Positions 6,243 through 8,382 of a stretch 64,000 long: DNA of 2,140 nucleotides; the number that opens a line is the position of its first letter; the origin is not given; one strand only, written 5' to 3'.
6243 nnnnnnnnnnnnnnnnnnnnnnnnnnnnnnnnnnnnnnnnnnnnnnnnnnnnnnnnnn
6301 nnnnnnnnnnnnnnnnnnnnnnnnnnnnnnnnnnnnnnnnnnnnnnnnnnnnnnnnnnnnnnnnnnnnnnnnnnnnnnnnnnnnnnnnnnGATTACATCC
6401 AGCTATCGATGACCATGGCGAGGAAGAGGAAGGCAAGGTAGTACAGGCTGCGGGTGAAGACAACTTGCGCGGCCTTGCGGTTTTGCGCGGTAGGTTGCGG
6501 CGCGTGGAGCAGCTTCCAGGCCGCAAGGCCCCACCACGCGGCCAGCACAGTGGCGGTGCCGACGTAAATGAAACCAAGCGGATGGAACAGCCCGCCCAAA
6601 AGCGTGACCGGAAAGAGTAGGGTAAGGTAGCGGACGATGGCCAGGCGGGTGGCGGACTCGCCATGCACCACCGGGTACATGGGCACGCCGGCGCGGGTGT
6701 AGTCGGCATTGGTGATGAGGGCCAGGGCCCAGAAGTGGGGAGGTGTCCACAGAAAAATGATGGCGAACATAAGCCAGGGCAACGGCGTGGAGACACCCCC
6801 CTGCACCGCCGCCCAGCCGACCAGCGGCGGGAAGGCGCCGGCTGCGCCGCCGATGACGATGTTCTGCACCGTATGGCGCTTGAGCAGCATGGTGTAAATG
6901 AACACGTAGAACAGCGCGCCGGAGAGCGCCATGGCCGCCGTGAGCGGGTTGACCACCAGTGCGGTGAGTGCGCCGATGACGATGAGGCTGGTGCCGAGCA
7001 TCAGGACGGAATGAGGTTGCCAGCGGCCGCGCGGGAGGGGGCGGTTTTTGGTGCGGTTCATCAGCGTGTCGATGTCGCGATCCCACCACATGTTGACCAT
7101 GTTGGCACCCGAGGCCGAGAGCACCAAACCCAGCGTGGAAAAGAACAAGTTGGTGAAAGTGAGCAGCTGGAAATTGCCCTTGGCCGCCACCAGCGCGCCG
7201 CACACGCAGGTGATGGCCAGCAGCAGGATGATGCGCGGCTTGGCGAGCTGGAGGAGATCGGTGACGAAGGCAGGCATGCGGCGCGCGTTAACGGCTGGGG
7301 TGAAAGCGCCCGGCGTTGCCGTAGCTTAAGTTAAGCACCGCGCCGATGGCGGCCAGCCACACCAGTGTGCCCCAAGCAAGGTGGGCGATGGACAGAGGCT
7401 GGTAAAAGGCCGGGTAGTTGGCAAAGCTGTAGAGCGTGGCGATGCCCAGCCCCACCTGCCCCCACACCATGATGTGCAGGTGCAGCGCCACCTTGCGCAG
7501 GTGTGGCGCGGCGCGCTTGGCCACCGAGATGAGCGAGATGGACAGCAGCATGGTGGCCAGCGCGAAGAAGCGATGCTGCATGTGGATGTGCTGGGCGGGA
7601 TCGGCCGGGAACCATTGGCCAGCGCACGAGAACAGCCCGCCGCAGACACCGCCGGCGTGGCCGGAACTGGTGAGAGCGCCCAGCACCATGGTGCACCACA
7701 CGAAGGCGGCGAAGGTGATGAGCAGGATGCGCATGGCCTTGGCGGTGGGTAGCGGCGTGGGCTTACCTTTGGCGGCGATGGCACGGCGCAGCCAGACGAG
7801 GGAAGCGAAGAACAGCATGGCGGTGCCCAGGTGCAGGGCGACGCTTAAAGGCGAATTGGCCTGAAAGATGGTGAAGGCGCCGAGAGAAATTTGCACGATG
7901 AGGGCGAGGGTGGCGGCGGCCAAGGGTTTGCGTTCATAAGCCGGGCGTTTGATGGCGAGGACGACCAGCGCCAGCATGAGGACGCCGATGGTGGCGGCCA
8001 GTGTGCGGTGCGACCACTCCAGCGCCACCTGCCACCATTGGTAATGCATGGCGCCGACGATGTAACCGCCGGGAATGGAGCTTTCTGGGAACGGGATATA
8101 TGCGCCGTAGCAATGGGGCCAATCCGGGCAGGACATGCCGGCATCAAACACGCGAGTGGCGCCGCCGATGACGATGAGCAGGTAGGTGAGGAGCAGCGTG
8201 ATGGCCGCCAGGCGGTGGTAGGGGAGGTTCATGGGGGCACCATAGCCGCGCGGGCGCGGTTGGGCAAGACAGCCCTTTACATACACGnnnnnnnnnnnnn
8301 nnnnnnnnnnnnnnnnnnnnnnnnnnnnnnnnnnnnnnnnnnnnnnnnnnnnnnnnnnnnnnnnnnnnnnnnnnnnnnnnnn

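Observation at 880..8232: Fragmented aa3 oxidase locus with a carbonic anhydrase and a hydrolase intercalated, and coxB and SURF1 elsewhere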

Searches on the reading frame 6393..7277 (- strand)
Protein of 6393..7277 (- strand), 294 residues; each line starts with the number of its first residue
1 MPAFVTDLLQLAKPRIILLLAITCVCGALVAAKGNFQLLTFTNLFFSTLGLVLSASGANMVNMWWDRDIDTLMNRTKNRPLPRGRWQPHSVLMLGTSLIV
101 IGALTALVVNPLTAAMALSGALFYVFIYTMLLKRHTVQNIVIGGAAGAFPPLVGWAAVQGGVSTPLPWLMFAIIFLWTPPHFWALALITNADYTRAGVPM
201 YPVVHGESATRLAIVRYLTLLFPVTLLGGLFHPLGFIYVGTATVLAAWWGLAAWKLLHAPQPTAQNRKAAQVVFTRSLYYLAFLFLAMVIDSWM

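Call 3: search_protein_families(library=pfam, proteins=[window:6393-7277:-], max_evalue=0.01)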
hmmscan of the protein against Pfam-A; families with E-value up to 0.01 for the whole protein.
window:6393-7277:- (294 aa): 1 family
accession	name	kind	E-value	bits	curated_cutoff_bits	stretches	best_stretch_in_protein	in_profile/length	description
PF01040.23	UbiA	-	1.6e-62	211.5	34.2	1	21-269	2-244/250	UbiA prenyltransferase family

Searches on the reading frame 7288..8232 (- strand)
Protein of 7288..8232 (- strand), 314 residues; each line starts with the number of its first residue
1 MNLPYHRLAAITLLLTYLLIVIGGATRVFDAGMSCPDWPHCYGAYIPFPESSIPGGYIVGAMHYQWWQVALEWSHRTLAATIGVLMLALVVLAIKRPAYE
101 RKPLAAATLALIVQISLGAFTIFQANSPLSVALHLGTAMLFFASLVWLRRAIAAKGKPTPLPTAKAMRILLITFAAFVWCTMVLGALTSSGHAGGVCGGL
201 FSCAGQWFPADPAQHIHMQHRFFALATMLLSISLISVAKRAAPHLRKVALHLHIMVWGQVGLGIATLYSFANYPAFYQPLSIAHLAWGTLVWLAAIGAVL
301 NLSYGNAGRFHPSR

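Call 3: search_protein_families(library=pfam, proteins=[window:7288-8232:-], max_evalue=0.01)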
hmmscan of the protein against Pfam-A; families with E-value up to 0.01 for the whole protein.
window:7288-8232:- (314 aa): 1 family
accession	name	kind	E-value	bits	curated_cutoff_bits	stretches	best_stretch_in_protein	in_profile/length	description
PF02628.20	COX15-CtaA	-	5e-40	137.9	29.9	1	7-295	2-321/322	Cytochrome oxidase assembly protein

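Call 13: search_protein_families(library=ncbifam, proteins=[window:7288-8232:-], max_evalue=1)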
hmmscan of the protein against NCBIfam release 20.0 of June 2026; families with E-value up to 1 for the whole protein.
window:7288-8232:- (314 aa): 1 family
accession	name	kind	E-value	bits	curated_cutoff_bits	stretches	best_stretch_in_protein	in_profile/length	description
NF045570.1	HemSynCtaAAlphapr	equivalog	3e-06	26.5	550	1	8-146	230-365/380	heme A synthase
